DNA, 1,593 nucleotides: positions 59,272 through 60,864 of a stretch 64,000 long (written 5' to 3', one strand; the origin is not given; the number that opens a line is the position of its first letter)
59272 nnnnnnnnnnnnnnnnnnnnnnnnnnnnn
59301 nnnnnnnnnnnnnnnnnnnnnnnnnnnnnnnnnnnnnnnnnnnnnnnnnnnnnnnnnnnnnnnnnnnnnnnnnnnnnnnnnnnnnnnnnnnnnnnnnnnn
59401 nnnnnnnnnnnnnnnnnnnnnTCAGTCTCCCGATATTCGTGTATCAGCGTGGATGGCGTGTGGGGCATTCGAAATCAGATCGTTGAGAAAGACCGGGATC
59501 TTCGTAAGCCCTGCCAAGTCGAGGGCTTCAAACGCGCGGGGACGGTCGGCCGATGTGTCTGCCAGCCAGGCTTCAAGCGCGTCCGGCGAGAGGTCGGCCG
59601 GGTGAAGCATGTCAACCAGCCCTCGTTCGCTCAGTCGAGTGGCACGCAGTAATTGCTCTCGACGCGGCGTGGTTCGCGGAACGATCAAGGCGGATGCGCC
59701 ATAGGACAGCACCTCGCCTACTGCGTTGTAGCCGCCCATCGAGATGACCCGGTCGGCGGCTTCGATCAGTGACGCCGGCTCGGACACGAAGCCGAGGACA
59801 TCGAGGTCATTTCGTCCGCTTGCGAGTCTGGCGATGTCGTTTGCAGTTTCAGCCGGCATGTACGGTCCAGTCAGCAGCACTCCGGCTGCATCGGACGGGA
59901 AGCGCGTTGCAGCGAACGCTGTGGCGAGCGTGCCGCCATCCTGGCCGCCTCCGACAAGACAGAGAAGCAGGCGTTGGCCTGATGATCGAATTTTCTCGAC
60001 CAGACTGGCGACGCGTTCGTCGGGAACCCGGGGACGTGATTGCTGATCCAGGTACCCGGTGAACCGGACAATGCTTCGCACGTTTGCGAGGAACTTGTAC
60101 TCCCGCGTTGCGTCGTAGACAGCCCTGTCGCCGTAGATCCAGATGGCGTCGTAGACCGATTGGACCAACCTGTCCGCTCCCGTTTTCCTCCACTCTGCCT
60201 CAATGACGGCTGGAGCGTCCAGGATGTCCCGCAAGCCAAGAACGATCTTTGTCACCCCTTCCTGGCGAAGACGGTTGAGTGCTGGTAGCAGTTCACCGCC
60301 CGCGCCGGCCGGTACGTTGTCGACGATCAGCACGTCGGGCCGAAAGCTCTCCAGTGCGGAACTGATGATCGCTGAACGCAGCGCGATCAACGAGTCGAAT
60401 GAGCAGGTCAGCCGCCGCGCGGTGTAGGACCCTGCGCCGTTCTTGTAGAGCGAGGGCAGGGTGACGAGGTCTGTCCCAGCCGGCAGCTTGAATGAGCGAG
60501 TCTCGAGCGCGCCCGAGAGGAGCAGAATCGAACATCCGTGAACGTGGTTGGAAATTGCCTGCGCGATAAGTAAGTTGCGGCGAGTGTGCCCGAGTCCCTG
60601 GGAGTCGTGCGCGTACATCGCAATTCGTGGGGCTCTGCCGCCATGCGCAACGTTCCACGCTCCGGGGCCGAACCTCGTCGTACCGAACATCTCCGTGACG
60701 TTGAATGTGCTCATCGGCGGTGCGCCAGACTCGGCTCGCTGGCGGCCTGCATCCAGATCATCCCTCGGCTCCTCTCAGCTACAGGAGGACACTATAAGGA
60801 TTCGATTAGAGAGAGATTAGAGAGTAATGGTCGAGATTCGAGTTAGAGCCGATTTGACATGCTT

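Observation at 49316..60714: Second envelope module: three GT-B glycosyltransferases, an MsbA-type exporter and two kinase-fold proteins, co-directional with the acidic protein and the two-component system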

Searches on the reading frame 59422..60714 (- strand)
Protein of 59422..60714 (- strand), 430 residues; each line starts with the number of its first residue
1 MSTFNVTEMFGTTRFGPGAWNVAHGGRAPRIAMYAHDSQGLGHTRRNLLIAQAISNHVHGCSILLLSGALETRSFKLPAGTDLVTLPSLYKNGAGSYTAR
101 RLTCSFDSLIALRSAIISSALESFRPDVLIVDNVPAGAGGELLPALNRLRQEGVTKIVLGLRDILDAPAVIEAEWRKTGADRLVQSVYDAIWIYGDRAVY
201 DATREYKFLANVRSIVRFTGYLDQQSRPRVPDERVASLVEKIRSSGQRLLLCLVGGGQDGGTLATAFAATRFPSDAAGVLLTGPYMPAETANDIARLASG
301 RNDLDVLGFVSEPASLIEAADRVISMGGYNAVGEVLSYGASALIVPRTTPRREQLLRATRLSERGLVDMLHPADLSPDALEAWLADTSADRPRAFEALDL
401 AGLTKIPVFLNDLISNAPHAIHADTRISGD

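Call 3: search_protein_families(library=pfam, proteins=[window:59422-60714:-], max_evalue=0.01)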
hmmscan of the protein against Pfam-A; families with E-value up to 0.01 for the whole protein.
window:59422-60714:- (430 aa): 1 family
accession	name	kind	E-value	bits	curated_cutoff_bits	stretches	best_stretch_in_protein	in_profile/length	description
PF04101.22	Glyco_tran_28_C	-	1.1e-08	35.8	22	1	279-396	34-149/166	Glycosyltransferase family 28 C-terminal domain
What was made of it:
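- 59422..60714 (-): GTA: a soluble GT-B glycosyltransferase of 430 aa. It is probably the first (priming) sugar transfer. Pfam Glyco_tran_28_C, 35.8 bits (call 3).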

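Call 4: search_protein_families(library=ncbifam, proteins=[window:59422-60714:-], max_evalue=0.01)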
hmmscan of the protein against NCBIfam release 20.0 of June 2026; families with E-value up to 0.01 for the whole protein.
window:59422-60714:- (430 aa): 3 families
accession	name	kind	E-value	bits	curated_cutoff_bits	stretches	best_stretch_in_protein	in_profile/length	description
TIGR00661.1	MJ1255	subfamily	1.2e-05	24.8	195.9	1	315-389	243-314/321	MJ1255/VC2487 family glycosyltransferase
TIGR01426.2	MGT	subfamily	0.0022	17.1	260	1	315-387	288-357/393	macrolide family glycosyltransferase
TIGR01133.1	murG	equivalog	0.0048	15.9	250.25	1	245-390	180-326/353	undecaprenyldiphospho-muramoylpentapeptide beta-N-acetylglucosaminyltransferase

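Call 28: search_solved_structures(query=window:59422-60714:-, max_evalue=1)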
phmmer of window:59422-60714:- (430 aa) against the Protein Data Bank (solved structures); distinct sequences matched with E-value up to 1: 6.
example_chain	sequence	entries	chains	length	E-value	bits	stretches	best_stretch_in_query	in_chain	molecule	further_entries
1f0k_A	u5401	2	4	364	0.004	19.3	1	295-389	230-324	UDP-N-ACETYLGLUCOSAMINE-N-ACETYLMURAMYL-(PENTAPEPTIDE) PYROPHOSPHORYL-UNDECAPRENOL N-ACETY | UDP-N-acetylglucosamine--N-acetylmuramyl-(pentapeptide) pyrophospho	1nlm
6kqw_A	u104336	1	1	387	0.051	15.6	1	315-391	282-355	Uncharacterized UDP-glucosyltransferase YjiC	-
6kqx_A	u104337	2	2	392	0.052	15.6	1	315-391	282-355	Uncharacterized UDP-glucosyltransferase YjiC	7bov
8h3h_A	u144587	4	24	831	0.48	12.4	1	86-148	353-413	ATPase family AAA domain-containing protein 2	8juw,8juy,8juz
7vlb_A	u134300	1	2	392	0.59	12.1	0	316-390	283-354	UDP-glycosyltransferase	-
7d1i_A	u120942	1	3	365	0.69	11.9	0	302-382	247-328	UDP-N-acetylglucosamine--N-acetylmuramyl-(pentapeptide) pyrophosphoryl-undecaprenol N-acet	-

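Call 33: find_homologous_proteins(query=window:59422-60714:-, max_evalue=0.00001)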
Query window:59422-60714:- (430 aa): 3087 proteins with E <= 0.00001 among 8000 candidates; the best 120 are listed.
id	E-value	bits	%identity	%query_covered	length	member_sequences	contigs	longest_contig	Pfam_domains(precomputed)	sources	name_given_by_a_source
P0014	5.0e-280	946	100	100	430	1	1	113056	PF04101.23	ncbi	-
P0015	1.3e-140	487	56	94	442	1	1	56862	PF04101.23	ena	-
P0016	2.2e-133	463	56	90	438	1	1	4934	PF04101.23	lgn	-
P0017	6.7e-133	462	56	92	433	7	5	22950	PF04101.23,PF06722.19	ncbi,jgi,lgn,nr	ncbi:MAG TPA: glycosyltransferase [Thermomicrobiales bacterium]|nr:glycosyltransferase [Thermomicrob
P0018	5.8e-118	412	49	93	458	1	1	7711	PF04101.23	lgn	-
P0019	8.5e-118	412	50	94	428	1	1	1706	PF04101.23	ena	-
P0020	1.8e-117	411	51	90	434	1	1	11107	PF04101.23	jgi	jgi:predicted glycosyltransferase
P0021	3.6e-117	410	51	87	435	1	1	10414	-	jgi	jgi:predicted glycosyltransferase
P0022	7.7e-116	405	48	97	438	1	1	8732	-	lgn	-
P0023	2.1e-115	404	50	92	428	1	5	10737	-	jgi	jgi:predicted glycosyltransferase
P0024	2.4e-115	404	48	93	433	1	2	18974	PF04101.23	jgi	jgi:predicted glycosyltransferase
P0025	5.7e-115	403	49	90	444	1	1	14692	PF04101.23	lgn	-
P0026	1.0e-114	402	46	93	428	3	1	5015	PF04101.23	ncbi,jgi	jgi:predicted glycosyltransferase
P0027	2.0e-114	401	50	89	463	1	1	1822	PF04101.23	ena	-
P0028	2.1e-114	401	48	90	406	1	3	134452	PF04101.23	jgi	jgi:predicted glycosyltransferase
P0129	7.7e-110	386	46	93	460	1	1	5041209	PF04101.23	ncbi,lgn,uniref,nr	ncbi:hypothetical protein Sta7437_0890 [Stanieria cyanosphaera PCC 7437]|uniref:Glycosyl transferase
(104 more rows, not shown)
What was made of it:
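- Checked: This is exactly database protein P0014 (call 33).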

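Call 34: find_encoding_contigs(protein=P0129, flank=10000, max_places=2)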
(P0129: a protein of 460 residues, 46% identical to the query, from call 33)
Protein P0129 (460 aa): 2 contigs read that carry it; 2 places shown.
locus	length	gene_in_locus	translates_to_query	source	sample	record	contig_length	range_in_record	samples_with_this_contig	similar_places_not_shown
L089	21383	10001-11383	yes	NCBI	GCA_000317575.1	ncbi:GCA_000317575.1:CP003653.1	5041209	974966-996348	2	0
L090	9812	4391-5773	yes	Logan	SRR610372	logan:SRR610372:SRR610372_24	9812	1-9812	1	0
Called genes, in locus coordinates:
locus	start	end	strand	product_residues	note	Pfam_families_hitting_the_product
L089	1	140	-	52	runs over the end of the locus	PF01679:Pmp3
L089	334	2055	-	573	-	PF02922:CBM_48, PF16561:AMPK1_CBM (faint), PF00128:Alpha-amylase, PF02806:Alpha-amylase_C (weak)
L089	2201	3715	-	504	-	PF00732:GMC_oxred_N, PF00890:FAD_binding_2 (faint), PF01266:DAO (faint), PF07992:Pyr_redox_2 (faint), PF05199:GMC_oxred_C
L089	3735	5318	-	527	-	PF00355:Rieske, PF13806:Rieske_2, PF00890:FAD_binding_2 (faint), PF01266:DAO (faint), PF07992:Pyr_redox_2, PF13738:Pyr_redox_3, PF00070:Pyr_redox, PF14759:Reductase_C, +3 more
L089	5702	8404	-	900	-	PF22422:MGH1-like_GH, PF03200:Glyco_hydro_63, PF22422:MGH1-like_GH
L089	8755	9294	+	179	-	-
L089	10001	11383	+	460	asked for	PF04101:Glyco_tran_28_C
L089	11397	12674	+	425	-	PF13579:Glyco_trans_4_4 (weak), PF13439:Glyco_transf_4, PF20706:GT4-conflict, PF00534:Glycos_transf_1, PF13692:Glyco_trans_1_4, PF13524:Glyco_trans_1_2 (weak)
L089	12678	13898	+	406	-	PF13439:Glyco_transf_4, PF13579:Glyco_trans_4_4, PF00534:Glycos_transf_1, PF13692:Glyco_trans_1_4, PF13524:Glyco_trans_1_2, PF00534:Glycos_transf_1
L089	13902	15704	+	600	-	PF00664:ABC_membrane, PF00005:ABC_tran, PF02463:SMC_N (weak)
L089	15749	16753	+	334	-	PF01636:APH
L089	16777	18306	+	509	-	PF00395:SLH (weak), PF04966:OprB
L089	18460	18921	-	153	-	PF01724:DUF29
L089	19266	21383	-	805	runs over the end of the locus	PF24861:SUS_N, PF24862:SUS_EPBD, PF00862:GT-B_Sucrose_synth, PF00534:Glycos_transf_1, PF13692:Glyco_trans_1_4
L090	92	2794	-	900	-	PF22422:MGH1-like_GH, PF03200:Glyco_hydro_63, PF22422:MGH1-like_GH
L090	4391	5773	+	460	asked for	PF04101:Glyco_tran_28_C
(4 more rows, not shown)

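Call 52: search_protein_families(library=padloc, proteins=[window:59422-60714:-], max_evalue=0.001)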
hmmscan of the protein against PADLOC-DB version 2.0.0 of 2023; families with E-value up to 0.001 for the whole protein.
window:59422-60714:- (430 aa): 0 families

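Call 64: predict_structure(alignment_id=A3)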
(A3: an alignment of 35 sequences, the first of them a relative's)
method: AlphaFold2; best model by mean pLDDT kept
length: 430 residues; sequences in the alignment: 35
mean_pLDDT: 85.8   pTM: 0.86
mean pLDDT of the five models: 85.8, 85.6, 85.4, 84.7, 84.5
residues with pLDDT >= 90: 264; 70-90: 112; 50-70: 18; < 50: 36
segments of 3 or more residues with pLDDT < 50: 1-23, 418-430
pLDDT, mean of each block of 10 residues (from residue 1): 33 41 67 80 86 91 90 83 89 73 87 97 97 91 96 95 90 89 94 96 91 95 84 89 95 80 96 97 88 95 94 90 92 90 89 92 95 97 86 88 95 68 37
secondary structure, 60 per line:
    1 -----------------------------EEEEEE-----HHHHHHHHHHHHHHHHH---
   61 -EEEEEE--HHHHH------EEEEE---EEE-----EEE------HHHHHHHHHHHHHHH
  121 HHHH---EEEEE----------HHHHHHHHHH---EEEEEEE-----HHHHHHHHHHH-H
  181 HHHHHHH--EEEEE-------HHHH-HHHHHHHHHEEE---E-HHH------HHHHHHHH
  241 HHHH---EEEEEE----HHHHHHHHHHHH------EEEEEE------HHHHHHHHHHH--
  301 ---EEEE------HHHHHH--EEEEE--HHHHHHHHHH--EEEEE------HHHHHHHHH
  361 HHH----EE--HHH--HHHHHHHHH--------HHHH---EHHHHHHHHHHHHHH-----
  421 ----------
elements in order: E30-35 H41-57 E62-67 H70-74 E81-85 E89-91 E97-99 H106-124 E128-132 H143-152 E156-162 H168-178 H180-187 E190-194 H202-205 H207-215 E216-218 H233-244 E248-253 H258-269 E276-281 H288-298 E304-307 H314-319 E322-326 H329-338 E341-345 H352-363 H377-385 H394-397 H402-415
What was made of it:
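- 59422..60714 (-): AF2 model pLDDT 85.8 (call 64).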

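Call 66: fold_search(model_id=the predicted structure, library=pdb)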
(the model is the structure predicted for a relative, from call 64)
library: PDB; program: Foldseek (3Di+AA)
matches with E <= 10: 1808; with E <= 0.001: 435
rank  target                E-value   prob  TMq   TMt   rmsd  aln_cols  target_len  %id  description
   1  2iya_A                3.3e-13  1.00  0.52  0.56   8.6       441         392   17  The crystal structure of macrolide glycosyltransferases: A blueprint for antibiotic engineering (released 2007-03-27)
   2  7xx4_A                6.8e-13  1.00  0.54  0.58   8.8       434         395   14  designed glycosyltransferase (released 2023-06-14)
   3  3ia7_A                1.2e-12  1.00  0.51  0.55   8.3       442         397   14  Crystal Structure of CalG4, the Calicheamicin Glycosyltransferase (released 2010-06-02)
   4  8j2v                  1.7e-12  1.00  0.57  0.54   7.3       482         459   12  Glucosyl transferase NbUGT72AY1 co-crystallized with Scopoletin (released 2024-04-17)
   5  6j31_C                2.0e-12  1.00  0.57  0.62   6.3       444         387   16  Crystal Structure Analysis of the Glycotransferase of kitacinnamycin (released 2020-01-15)
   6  2iya_B                2.1e-12  1.00  0.55  0.61   8.3       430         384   17  The crystal structure of macrolide glycosyltransferases: A blueprint for antibiotic engineering (released 2007-03-27)
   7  7xx4_B                2.4e-12  1.00  0.57  0.62   6.7       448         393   16  designed glycosyltransferase (released 2023-06-14)
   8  4m60                  2.6e-12  1.00  0.54  0.61   7.0       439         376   16  Crystal structure of macrolide glycosyltransferases OleD (released 2013-09-04)
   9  9ksv                  3.0e-12  1.00  0.60  0.64   6.1       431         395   16  Complex structure of PcApiGT/UDP/Apigenin 7-O-glucoside (released 2025-06-25)
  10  6j32_C                3.1e-12  1.00  0.52  0.57   7.7       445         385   16  Crystal Structure Analysis of the Glycotransferase of kitacinnamycin (released 2020-01-15)
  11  6j31_A                4.4e-12  1.00  0.55  0.61   6.4       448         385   16  Crystal Structure Analysis of the Glycotransferase of kitacinnamycin (released 2020-01-15)
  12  4m83_MODEL_1_B        4.6e-12  1.00  0.50  0.54   7.5       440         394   16  Ensemble refinement of protein crystal structure (2IYF) of macrolide glycosyltransferases OleD complexed with  (released 2013-09-11)
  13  3oth_B                4.9e-12  1.00  0.57  0.62   8.8       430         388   17  Crystal Structure of CalG1, Calicheamicin Glycostyltransferase, TDP and calicheamicin alpha3I bound form (released 2010-12-15)
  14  6j31_B                5.5e-12  1.00  0.54  0.59   7.6       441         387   16  Crystal Structure Analysis of the Glycotransferase of kitacinnamycin (released 2020-01-15)
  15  5du2_A                8.1e-12  1.00  0.53  0.61   7.0       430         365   14  Structural analysis of EspG2 glycosyltransferase (released 2015-10-14)
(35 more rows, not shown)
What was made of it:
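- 59422..60714 (-): Nearest folds are GT1 macrolide, natural-product and plant UGTs; MurG ranks 44th (call 66).
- On MurG / GT28: The fold search puts GT1 enzymes first and MurG at rank 44 (call 66).
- GTA is closest in fold to GT1 enzymes that glycosylate lipophilic acceptors, and to MurG (calls 28, 66). The nearest folds of GTA are macrolide, calicheamicin and vancomycin glycosyltransferases (call 66).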

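Call 81: search_dna_similar(query=window:59422-60714:-, collection=plasmids, mode=protein, max_evalue=1e-20, max_rows=15)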
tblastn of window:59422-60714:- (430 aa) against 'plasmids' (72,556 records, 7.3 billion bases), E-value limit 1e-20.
Records with a match: 274; places in all: 276; records where one place covers at least 80% of the query: 193.
Best place of each record, by identity: <60% 274.
By first word of the organism name: Rhizobium 143; Sinorhizobium 80; Escherichia 10; Ensifer 9; Azospirillum 7; Phyllobacterium 5; Sulfitobacter 4; Candidatus 4; Shinella 3; Tritonibacter 2; and 7 more.
By predicted mobility (MOB-suite, as given by PLSDB): non-mobilizable 140; mobilizable 96; conjugative 38.
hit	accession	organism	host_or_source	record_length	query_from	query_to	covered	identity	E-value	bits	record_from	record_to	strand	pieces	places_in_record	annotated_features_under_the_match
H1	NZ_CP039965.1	Pseudorhodobacter turbinis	single bacterial isolate,Turban shell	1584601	27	419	91%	40.4%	4e-77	268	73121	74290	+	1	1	record has no annotation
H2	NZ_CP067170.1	Paracoccus aestuarii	cell culture,isolated from tidal flat ...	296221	27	418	91%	40.2%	1e-74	261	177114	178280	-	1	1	glycosyl transferase family 28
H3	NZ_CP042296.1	Escherichia coli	crow,cell culture,cloacal swab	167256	30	399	86%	42.2%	8e-80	276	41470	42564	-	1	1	glycosyl transferase family 28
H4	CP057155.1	Escherichia coli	culture,Pooled cattle faecal samples ...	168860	30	399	86%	42.2%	8e-80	276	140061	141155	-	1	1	glycosyl transferase family 28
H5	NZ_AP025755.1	Escherichia sp. KS167_9B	Bos taurus,feces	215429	30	399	86%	42.2%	8e-80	276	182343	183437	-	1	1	glycosyl transferase family 28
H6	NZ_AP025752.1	Escherichia sp. HH154_1D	Bos taurus,feces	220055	30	399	86%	42.2%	8e-80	276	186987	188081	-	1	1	glycosyl transferase family 28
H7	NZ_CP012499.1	Escherichia coli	food,ground beef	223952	30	399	86%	42.2%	8e-80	276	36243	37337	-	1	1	glycosyl transferase family 28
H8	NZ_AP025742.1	Escherichia sp. 10290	Homo sapiens,feces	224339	30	399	86%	42.2%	8e-80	276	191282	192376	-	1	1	glycosyl transferase family 28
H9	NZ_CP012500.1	Escherichia coli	food,lettuce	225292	30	399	86%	42.2%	8e-80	276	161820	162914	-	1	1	glycosyl transferase family 28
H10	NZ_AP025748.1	Escherichia sp. HH091_1A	Bos taurus,feces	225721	30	399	86%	41.9%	2e-79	274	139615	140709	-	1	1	glycosyl transferase family 28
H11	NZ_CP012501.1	Escherichia coli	Homo sapiens,bagged lettuce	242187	30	399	86%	41.9%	2e-79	274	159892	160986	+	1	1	glycosyl transferase family 28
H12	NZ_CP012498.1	Escherichia coli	food,alfalfa sprout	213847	30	399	86%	41.9%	6e-79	273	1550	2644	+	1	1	glycosyl transferase family 28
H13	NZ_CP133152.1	Sinorhizobium chiapasense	Acaciella angustissima,cell culture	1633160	30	406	88%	38.4%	5e-57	209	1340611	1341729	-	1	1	none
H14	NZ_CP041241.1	Sinorhizobium mexicanum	Acaciella angustissima,cell culture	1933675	30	406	88%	38.4%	9e-57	209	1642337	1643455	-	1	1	none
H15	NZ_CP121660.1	Sinorhizobium terangae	Desmanthus virgatus,cell culture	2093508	30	406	88%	38.4%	2e-56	207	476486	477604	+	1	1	none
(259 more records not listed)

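Call 82: get_annotated_region(hit=H3, flank=9000)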
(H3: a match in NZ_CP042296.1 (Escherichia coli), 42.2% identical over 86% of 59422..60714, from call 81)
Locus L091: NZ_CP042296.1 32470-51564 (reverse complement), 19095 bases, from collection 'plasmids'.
description: Escherichia coli strain RM9088 plasmid p1RM9088, complete sequence
organism: Escherichia coli (NCBI taxid 562)
taxonomy: Bacteria; Pseudomonadota; Gammaproteobacteria; Enterobacterales; Enterobacteriaceae; Escherichia; Escherichia coli
host: -; source: crow,cell culture,cloacal swab; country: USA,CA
typing (MOB-suite, as given by PLSDB): conjugative; replicon IncFIA,IncFIB; relaxase MOBF,MOBP; mating-pair formation MPF_Unknown
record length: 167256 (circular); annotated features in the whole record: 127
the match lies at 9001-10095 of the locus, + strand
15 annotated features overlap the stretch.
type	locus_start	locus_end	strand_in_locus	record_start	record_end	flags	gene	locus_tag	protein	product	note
CDS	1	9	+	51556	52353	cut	faeH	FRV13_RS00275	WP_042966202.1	F4 (K88) fimbria minor subunit FaeH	-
CDS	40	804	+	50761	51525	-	faeI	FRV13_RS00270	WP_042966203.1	F4 (K88) fimbria minor subunit FaeI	-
CDS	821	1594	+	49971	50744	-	faeJ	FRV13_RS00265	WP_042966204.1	F4 (K88) fimbria accessory protein FaeJ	-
CDS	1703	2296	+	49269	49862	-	-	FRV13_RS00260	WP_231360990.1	hypothetical protein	-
CDS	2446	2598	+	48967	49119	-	-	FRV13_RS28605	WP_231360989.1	hypothetical protein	-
CDS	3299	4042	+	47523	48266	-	-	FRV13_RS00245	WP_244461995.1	fimbrial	-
CDS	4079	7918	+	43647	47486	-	-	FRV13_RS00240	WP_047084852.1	S6 family peptidase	GO:0006508 - proteolysis [Evidence IEA]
CDS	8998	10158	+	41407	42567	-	-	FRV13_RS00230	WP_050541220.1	glycosyl transferase family 28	-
CDS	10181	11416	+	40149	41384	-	-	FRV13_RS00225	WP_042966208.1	glycosyltransferase family 4 protein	-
CDS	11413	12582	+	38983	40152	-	-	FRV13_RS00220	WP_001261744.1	glycosyltransferase family 4 protein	-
CDS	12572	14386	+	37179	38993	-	-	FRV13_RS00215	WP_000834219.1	ABC transporter ATP-binding protein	-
CDS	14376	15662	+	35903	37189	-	-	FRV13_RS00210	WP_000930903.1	aminoglycoside phosphotransferase family protein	GO:0016310 - phosphorylation [Evidence IEA]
CDS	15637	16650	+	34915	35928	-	-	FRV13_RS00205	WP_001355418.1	phosphotransferase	-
CDS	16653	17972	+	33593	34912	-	-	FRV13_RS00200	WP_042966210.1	alginate export family protein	-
CDS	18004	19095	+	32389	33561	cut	-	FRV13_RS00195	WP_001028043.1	nucleotide sugar dehydrogenase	GO:0000271 - polysaccharide biosynthetic process [Evidence IEA]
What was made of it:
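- The cassette coexists with normal LPS in E. coli (call 82).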

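Call 83: get_annotated_region(hit=H2, flank=9000)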
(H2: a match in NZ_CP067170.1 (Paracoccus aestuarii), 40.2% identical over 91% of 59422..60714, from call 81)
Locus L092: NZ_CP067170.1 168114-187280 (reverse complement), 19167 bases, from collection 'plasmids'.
description: Paracoccus aestuarii strain DSM 19484 plasmid p296221, complete sequence
organism: Paracoccus aestuarii (NCBI taxid 453842)
taxonomy: Bacteria; Pseudomonadota; Alphaproteobacteria; Rhodobacterales; Paracoccaceae; Paracoccus; Paracoccus aestuarii
host: -; source: cell culture,isolated from tidal flat sediment; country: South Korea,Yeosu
typing (MOB-suite, as given by PLSDB): non-mobilizable; replicon rep_cluster_229
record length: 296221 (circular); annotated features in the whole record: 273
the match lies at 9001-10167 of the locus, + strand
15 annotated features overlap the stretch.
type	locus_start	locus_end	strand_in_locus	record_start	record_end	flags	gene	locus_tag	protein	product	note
CDS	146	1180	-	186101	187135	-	modC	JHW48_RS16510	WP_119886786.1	molybdenum ABC transporter ATP-binding protein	GO:0015689 - molybdate ion transport [Evidence IEA]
CDS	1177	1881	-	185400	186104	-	modB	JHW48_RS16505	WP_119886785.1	molybdate ABC transporter permease subunit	GO:0015689 - molybdate ion transport [Evidence IEA]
CDS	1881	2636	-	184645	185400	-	modA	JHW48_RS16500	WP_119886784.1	molybdate ABC transporter substrate-binding protein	GO:0015689 - molybdate ion transport [Evidence IEA]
CDS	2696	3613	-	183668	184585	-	-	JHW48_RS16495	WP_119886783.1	CAP domain-containing protein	-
CDS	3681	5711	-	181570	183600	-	hpbA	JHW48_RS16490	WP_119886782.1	N-methyl-L-proline N-demethylase HpbA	-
CDS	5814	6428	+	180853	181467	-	-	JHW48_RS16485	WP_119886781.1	TetR/AcrR family transcriptional regulator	GO:0006355 - regulation of DNA-templated transcription [Evidence IEA]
CDS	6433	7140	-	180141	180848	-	-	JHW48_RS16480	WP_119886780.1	response regulator transcription factor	GO:0000160 - phosphorelay signal transduction system [Evidence IEA]; GO:0006355 - regulation of DNA-templated ...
CDS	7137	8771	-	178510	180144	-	-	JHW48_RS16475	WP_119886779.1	HAMP domain-containing sensor histidine kinase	-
CDS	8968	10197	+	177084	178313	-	-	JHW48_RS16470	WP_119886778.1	glycosyl transferase family 28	-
CDS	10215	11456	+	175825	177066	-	-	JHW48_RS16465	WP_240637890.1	glycosyltransferase family 4 protein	-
CDS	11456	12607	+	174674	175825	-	-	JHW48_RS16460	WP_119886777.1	glycosyltransferase family 4 protein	-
CDS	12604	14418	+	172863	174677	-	-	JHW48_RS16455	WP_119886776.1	ABC transporter ATP-binding protein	-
CDS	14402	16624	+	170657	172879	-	-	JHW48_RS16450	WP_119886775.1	aminoglycoside phosphotransferase family protein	-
CDS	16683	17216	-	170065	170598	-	-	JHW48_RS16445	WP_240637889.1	transposase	GO:0006313 - DNA transposition [Evidence IEA]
CDS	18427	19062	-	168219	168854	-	-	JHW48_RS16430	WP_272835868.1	AraC family transcriptional regulator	GO:0006355 - regulation of DNA-templated transcription [Evidence IEA]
